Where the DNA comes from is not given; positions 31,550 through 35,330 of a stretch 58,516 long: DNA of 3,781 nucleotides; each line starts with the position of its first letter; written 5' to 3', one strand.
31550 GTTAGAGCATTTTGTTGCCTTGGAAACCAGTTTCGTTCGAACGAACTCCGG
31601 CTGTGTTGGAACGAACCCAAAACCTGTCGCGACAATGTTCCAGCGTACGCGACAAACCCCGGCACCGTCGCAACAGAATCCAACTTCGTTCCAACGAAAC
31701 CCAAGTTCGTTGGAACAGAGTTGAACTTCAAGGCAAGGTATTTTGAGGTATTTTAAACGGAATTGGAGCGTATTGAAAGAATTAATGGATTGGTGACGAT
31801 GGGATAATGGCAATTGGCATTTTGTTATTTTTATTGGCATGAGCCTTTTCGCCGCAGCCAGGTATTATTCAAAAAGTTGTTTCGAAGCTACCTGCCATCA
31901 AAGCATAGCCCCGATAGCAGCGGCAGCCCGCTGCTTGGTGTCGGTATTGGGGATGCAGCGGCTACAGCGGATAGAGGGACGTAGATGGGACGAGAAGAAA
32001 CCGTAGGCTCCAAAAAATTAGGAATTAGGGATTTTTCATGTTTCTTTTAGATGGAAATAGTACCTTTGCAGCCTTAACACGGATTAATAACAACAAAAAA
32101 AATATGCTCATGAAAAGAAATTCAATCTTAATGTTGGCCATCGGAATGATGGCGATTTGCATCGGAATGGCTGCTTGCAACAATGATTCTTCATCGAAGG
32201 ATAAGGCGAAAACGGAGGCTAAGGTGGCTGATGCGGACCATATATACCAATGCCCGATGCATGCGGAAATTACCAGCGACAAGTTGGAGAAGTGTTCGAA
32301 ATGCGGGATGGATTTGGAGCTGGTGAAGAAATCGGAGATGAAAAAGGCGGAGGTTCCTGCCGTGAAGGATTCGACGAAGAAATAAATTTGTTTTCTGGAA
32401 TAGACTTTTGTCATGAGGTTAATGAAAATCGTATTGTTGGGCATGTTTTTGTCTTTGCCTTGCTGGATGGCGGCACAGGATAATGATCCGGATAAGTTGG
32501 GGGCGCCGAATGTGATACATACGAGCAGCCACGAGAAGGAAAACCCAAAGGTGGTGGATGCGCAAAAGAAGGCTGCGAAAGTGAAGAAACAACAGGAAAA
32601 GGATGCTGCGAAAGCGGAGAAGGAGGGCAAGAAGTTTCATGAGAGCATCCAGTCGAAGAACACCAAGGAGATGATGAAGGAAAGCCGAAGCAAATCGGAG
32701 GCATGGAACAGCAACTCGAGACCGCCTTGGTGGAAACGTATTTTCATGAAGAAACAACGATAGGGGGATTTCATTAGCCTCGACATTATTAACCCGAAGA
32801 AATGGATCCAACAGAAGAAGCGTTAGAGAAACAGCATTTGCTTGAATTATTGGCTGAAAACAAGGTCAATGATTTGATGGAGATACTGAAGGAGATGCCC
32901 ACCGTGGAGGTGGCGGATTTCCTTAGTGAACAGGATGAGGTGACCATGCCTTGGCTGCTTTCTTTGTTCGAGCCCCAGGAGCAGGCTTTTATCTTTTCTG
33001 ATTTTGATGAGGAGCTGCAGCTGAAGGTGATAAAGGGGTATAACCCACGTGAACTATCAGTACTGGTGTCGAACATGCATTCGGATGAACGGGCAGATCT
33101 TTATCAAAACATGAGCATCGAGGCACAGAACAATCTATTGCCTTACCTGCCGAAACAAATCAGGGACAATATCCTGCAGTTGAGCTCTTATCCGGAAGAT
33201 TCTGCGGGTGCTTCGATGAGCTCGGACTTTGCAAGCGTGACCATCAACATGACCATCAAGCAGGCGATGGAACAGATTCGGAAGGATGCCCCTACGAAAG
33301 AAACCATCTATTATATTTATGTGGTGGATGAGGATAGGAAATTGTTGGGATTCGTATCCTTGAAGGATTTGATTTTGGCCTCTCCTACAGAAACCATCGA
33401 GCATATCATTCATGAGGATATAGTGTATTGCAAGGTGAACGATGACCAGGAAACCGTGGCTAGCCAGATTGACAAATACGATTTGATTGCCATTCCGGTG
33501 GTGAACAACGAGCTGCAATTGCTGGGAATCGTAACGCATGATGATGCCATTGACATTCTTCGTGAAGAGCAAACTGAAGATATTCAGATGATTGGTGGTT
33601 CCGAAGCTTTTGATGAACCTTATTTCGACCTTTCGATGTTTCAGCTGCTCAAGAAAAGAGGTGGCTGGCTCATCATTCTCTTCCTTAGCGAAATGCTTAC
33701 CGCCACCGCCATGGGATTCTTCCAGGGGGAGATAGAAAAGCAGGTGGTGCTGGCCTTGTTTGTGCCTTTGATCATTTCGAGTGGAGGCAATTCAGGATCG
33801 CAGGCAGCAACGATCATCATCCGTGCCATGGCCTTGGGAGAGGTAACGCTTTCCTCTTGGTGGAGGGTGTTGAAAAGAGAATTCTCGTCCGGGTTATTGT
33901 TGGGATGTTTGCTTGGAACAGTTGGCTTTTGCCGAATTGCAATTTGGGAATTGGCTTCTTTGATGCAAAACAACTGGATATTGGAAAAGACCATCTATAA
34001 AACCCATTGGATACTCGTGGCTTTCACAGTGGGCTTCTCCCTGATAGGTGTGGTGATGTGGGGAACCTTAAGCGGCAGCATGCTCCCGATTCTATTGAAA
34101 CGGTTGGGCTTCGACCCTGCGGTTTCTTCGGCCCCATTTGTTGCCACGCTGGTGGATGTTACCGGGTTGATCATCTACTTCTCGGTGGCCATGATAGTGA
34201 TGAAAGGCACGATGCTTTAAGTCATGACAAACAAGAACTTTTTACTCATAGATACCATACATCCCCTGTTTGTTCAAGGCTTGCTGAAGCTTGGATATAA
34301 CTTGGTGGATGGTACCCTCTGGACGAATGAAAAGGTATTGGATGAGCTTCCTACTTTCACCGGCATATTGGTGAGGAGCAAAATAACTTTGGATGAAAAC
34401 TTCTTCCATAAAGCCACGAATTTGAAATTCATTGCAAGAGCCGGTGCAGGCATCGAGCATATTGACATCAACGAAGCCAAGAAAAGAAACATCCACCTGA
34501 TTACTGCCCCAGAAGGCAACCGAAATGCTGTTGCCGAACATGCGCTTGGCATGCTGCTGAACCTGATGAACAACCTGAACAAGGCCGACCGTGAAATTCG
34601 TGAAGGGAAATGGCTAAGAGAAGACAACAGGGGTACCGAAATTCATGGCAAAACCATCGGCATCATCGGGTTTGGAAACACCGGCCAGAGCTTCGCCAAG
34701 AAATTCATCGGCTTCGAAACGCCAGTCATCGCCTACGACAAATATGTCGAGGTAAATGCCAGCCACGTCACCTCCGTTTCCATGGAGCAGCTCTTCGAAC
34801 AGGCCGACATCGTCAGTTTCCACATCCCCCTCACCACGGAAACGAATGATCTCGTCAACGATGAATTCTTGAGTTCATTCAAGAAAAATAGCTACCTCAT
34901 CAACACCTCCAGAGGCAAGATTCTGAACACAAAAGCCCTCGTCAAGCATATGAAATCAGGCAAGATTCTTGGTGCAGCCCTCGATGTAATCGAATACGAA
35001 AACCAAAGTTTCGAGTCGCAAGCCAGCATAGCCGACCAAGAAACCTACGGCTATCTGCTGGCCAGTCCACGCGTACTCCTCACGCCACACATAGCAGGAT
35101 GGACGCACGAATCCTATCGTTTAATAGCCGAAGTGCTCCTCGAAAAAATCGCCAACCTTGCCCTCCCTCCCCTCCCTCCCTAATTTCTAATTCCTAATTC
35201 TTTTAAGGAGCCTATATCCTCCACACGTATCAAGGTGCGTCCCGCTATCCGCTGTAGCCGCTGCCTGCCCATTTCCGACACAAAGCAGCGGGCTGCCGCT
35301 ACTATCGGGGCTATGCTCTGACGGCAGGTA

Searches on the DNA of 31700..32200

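Call 8: search_rna_families(source=window, start=31700, end=32200, threshold=evalue, max_evalue=1, show_alignments=2)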
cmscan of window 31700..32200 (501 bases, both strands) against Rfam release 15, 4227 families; matches with E-value up to 1: 2.
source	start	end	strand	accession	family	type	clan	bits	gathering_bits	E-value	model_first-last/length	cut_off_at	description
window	31903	31985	+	RF01705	Flavo-1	Gene; sRNA;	-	41.8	42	1.1e-07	1-76/76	no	Flavo-1 RNA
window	32007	32125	+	RF02747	FtrA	Gene; sRNA;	-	22.1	134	0.79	1-111/111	no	Francisella sRNA A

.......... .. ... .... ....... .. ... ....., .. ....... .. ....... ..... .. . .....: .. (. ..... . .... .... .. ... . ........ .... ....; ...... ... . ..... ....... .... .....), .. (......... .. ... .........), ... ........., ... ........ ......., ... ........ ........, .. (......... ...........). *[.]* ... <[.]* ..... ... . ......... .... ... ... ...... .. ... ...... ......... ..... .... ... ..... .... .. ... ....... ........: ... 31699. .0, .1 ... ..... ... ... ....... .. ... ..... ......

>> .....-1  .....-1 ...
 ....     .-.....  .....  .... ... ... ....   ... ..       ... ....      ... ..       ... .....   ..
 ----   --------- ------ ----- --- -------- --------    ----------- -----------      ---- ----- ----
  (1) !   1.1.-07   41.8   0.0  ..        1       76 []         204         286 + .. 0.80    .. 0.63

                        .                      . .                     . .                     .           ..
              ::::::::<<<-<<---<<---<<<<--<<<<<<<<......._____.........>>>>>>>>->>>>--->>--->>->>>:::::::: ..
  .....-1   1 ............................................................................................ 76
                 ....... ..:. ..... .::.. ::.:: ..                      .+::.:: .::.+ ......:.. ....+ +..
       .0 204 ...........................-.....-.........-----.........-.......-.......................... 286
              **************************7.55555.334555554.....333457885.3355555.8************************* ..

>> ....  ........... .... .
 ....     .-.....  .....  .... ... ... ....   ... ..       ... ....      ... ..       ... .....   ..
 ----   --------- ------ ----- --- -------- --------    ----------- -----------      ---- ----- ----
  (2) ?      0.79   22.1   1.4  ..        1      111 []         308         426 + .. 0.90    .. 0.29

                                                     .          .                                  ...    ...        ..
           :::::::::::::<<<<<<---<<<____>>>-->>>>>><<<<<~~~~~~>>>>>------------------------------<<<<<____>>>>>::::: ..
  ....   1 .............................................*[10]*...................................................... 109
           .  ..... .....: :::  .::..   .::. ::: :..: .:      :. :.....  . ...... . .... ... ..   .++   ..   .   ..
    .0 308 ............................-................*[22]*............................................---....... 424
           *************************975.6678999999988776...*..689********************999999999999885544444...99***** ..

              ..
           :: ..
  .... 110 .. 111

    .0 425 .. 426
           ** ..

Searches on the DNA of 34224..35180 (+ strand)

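Call 90: search_rna_families(sources=[L112, L113, L116, L118, L119, L120, L121, L124, L127, L128, L129, L130], threshold=gathering)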
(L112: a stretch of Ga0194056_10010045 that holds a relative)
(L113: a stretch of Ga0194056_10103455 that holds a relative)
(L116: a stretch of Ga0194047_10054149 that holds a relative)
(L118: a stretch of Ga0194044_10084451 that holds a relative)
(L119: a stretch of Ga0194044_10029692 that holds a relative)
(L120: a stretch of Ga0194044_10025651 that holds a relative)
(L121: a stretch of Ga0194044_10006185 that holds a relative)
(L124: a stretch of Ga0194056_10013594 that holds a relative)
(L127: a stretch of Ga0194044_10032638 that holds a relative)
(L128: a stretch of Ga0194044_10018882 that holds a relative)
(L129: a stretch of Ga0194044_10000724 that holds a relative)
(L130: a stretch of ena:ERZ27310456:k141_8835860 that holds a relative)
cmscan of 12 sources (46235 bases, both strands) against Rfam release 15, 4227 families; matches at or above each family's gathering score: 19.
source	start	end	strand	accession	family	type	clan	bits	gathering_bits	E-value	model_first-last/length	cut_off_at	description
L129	2213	2309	+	RF00059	TPP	Cis-reg; riboswitch;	-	63.2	54.3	3.5e-10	1-105/105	no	TPP riboswitch aptamer (THI element)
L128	273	376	-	RF04183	Bacteroidales_small_SRP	Gene;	CL00003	55.5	55.2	1.6e-08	1-107/107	no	Bacteroidales small SRP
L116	848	930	+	RF01705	Flavo-1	Gene; sRNA;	-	55.1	42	2.4e-09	1-76/76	no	Flavo-1 RNA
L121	1685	1767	+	RF01705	Flavo-1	Gene; sRNA;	-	54.8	42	2.9e-09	1-76/76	no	Flavo-1 RNA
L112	2260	2342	-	RF01705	Flavo-1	Gene; sRNA;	-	54.4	42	3.7e-09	1-76/76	no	Flavo-1 RNA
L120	2353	2435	+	RF01705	Flavo-1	Gene; sRNA;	-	53.3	42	7.2e-09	1-76/76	no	Flavo-1 RNA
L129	2026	2108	+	RF01705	Flavo-1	Gene; sRNA;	-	52.8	42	1e-08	1-76/76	no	Flavo-1 RNA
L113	747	829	+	RF01705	Flavo-1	Gene; sRNA;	-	52.7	42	1.1e-08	1-76/76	no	Flavo-1 RNA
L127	1858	1940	-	RF01705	Flavo-1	Gene; sRNA;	-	52.3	42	1.4e-08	1-76/76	no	Flavo-1 RNA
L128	1023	1105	+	RF01705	Flavo-1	Gene; sRNA;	-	52.1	42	1.6e-08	1-76/76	no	Flavo-1 RNA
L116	315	397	-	RF01705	Flavo-1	Gene; sRNA;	-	52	42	1.6e-08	1-76/76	no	Flavo-1 RNA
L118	679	761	-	RF01705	Flavo-1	Gene; sRNA;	-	51.8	42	1.9e-08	1-76/76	no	Flavo-1 RNA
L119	322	404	+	RF01705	Flavo-1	Gene; sRNA;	-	51.5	42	2.3e-08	1-76/76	no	Flavo-1 RNA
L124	2392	2474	+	RF01705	Flavo-1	Gene; sRNA;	-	51.5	42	2.3e-08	1-76/76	no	Flavo-1 RNA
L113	304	385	-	RF01705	Flavo-1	Gene; sRNA;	-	51.3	42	2.5e-08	1-76/76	no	Flavo-1 RNA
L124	1671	1753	-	RF01705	Flavo-1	Gene; sRNA;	-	50.9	42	3.4e-08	1-76/76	no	Flavo-1 RNA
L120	1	82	-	RF01705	Flavo-1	Gene; sRNA;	-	47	42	4e-07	1-76/76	no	Flavo-1 RNA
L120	1554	1589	+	RF02914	DUF805b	Cis-reg;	CL00115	45.2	35.6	9.2e-10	1-35/35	no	DUF805b RNA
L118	1218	1292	+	RF01705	Flavo-1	Gene; sRNA;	-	42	42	9.3e-06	1-68/76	3'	Flavo-1 RNA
